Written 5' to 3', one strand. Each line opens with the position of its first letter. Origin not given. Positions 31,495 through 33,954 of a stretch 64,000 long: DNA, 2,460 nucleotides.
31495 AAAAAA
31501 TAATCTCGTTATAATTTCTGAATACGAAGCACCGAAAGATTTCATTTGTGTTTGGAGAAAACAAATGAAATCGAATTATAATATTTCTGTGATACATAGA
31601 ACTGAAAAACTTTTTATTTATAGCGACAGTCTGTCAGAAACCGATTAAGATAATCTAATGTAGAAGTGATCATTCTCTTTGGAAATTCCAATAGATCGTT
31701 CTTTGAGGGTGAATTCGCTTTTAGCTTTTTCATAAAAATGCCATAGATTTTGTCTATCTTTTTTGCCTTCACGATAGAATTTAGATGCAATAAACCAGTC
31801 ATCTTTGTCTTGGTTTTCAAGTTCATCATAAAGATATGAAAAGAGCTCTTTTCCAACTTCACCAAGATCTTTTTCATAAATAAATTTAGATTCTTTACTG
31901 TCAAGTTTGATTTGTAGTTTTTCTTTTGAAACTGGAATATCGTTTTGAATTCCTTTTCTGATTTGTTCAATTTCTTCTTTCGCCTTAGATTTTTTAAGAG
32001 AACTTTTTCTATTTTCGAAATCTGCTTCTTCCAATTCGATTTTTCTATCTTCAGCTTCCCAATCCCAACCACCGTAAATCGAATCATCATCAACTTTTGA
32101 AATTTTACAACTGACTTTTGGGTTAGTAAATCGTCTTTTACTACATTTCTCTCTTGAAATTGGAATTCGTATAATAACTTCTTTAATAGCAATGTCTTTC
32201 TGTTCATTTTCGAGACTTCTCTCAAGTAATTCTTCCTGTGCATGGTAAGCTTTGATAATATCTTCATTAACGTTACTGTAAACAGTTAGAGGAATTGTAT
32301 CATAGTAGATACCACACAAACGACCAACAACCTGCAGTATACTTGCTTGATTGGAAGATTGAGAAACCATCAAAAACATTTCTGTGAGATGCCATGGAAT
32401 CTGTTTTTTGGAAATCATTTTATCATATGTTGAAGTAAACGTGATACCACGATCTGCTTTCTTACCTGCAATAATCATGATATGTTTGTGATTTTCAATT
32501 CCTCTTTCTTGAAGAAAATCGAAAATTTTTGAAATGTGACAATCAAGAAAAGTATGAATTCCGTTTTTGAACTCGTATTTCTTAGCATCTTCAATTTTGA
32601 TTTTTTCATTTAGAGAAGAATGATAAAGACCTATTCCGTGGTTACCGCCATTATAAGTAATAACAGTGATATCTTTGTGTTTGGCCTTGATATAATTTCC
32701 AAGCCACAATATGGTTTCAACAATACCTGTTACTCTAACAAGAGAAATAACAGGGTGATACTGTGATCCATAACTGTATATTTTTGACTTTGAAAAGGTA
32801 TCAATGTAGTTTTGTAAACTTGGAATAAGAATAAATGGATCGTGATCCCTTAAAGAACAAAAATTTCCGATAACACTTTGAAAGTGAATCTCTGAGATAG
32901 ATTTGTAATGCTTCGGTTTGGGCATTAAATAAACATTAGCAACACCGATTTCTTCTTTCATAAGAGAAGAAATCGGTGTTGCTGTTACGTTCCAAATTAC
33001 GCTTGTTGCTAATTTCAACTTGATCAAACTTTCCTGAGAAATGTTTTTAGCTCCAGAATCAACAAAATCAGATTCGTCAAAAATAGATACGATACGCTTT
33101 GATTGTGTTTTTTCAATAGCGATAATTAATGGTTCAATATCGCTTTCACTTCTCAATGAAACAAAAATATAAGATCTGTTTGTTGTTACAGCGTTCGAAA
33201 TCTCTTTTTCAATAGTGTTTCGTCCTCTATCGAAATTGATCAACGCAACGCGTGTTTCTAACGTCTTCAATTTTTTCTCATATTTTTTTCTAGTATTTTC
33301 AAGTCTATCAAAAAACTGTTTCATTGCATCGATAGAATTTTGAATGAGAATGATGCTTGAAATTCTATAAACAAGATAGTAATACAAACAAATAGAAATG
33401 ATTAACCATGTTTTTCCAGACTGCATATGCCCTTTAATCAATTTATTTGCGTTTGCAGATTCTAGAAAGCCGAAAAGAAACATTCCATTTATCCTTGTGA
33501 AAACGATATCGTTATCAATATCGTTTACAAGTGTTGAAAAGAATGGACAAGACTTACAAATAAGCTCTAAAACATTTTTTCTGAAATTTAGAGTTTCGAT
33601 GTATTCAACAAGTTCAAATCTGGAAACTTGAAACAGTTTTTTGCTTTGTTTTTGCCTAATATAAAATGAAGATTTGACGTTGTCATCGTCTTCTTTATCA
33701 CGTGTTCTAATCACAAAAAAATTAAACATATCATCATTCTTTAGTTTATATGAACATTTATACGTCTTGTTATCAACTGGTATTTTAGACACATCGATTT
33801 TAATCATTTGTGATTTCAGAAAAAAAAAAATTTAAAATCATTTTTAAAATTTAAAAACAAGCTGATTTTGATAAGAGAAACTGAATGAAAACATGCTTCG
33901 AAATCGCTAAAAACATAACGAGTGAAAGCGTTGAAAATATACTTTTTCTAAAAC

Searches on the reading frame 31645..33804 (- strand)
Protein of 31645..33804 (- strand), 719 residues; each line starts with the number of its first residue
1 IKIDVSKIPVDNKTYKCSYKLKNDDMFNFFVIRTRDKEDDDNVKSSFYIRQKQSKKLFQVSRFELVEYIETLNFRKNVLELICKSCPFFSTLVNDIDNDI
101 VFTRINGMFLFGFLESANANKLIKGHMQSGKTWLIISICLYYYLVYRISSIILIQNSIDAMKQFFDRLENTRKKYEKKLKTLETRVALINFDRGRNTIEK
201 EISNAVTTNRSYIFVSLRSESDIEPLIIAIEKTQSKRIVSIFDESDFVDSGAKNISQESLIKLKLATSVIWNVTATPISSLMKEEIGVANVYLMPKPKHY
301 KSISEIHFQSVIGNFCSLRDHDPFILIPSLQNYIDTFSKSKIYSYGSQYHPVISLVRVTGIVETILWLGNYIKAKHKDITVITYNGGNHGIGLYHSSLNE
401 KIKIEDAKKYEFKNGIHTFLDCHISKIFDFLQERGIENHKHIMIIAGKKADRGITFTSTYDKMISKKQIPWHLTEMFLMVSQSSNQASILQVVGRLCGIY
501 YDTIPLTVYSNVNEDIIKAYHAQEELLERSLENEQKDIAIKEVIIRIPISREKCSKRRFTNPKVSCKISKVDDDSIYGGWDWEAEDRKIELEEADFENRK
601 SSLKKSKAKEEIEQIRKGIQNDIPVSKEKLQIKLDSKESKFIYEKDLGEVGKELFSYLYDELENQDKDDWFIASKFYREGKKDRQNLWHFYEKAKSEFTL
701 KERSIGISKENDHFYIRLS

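Call 23: search_protein_families(library=pfam, proteins=[window:31645-33804:-], max_evalue=0.001)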
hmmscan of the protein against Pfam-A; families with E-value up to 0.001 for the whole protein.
window:31645-33804:- (719 aa): 1 family
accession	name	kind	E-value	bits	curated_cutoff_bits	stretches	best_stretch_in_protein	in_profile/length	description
PF04851.21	ResIII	-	0.00014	22.3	22.5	1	122-278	27-163/164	Type III restriction enzyme, res subunit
